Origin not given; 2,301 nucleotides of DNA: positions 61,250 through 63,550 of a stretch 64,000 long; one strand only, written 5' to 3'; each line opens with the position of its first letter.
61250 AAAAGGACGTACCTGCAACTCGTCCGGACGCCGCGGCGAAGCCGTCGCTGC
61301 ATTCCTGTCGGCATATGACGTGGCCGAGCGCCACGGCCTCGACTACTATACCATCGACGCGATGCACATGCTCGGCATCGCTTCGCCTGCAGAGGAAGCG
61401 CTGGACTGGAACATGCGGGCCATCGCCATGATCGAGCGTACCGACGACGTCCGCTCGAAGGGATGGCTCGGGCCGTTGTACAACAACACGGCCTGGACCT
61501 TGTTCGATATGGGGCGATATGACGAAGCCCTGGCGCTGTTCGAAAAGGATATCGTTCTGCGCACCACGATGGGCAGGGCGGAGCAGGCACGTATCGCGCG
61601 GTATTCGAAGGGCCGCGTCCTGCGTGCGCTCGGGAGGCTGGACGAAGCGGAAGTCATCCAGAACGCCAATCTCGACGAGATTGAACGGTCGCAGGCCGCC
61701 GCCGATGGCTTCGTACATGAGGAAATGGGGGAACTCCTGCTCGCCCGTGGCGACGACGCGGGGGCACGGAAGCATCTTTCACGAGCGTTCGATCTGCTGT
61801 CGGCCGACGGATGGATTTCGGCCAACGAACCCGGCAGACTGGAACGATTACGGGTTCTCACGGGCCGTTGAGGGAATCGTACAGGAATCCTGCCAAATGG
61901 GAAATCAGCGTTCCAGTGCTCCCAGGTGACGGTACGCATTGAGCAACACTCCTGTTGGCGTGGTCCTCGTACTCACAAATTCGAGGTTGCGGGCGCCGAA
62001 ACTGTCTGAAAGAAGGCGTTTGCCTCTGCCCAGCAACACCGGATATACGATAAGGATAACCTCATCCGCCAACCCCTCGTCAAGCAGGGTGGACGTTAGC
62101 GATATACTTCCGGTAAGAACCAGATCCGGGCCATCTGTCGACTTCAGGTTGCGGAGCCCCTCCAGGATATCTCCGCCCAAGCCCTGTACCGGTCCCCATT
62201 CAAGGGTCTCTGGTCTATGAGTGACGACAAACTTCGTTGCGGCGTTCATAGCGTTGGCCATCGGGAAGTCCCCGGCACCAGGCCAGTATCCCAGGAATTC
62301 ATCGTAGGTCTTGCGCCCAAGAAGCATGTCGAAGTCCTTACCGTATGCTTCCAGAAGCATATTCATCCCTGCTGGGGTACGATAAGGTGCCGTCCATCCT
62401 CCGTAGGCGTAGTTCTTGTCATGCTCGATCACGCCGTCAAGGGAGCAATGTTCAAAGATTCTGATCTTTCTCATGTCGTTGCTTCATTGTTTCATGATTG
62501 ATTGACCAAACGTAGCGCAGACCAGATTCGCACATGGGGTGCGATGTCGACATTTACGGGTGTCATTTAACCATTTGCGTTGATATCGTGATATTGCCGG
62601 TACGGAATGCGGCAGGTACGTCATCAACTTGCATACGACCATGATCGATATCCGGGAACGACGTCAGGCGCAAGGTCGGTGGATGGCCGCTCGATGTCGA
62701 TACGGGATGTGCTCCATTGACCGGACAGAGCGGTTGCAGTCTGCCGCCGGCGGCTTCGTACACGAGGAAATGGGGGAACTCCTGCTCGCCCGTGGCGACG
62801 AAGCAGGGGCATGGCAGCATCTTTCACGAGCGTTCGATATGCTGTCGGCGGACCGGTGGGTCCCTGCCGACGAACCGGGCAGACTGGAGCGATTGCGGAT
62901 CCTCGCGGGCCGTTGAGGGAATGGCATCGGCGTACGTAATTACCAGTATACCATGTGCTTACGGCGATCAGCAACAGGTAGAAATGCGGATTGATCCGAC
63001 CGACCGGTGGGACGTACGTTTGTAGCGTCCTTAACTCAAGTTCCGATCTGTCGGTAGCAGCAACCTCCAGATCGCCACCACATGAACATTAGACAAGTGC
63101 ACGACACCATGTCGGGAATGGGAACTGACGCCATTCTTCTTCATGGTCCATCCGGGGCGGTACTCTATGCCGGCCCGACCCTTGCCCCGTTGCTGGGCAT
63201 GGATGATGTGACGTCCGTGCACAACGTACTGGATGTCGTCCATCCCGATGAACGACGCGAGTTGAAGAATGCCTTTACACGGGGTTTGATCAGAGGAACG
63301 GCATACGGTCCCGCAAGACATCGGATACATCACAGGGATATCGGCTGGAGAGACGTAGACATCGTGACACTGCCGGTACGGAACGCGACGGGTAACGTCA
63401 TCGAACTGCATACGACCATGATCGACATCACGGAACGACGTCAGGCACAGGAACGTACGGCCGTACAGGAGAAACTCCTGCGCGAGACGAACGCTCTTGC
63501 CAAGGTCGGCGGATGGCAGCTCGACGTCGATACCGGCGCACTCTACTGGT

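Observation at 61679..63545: Mosaic duplication/rearrangement scar: kinase fragment and TPR 3'-end copy fused in frame, next to an AT-richer DHFR-like gene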

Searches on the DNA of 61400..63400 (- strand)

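Call 22: search_rna_families(source=window, start=61400, end=63400, threshold=evalue, max_evalue=1)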
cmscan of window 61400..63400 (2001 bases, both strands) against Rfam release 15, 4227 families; matches with E-value up to 1: 0.
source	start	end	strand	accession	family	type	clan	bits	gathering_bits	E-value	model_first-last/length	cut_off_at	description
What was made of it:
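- Tried and rejected: Rfam scan of 61400..63400 at E <= 1: nothing (call 22).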

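Call 56: search_dna_similar(query=window:61889-62576:-, collection=plasmids, mode=distant, max_rows=10)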
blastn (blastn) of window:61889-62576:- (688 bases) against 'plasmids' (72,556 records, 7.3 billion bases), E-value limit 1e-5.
Records with a match: 1; places in all: 1; records where one place covers at least 80% of the query: 0.
Best place of each record, by identity: 60-80% 1.
By first word of the organism name: Paraburkholderia 1.
By predicted mobility (MOB-suite, as given by PLSDB): mobilizable 1.
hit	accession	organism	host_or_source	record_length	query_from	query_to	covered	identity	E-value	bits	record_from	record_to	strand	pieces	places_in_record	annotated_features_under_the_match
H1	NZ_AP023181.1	Paraburkholderia sp. PGU19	Physopelta gutta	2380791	103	568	68%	64.5%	2e-8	68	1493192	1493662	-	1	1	none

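Call 57: search_dna_similar(query=window:61889-62576:-, collection=phages, mode=distant, max_rows=10)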
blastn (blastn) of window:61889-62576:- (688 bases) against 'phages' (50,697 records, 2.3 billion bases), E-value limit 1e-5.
No match.
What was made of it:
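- On IS element / transposon / MITE insertion: No match to phage records, and only one weak 64.5% match in plasmids (calls 56, 57).
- Tried and rejected: Plasmid and phage collections: no vector for the foreign segment, only one weak 64.5% Paraburkholderia match (calls 56, 57).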
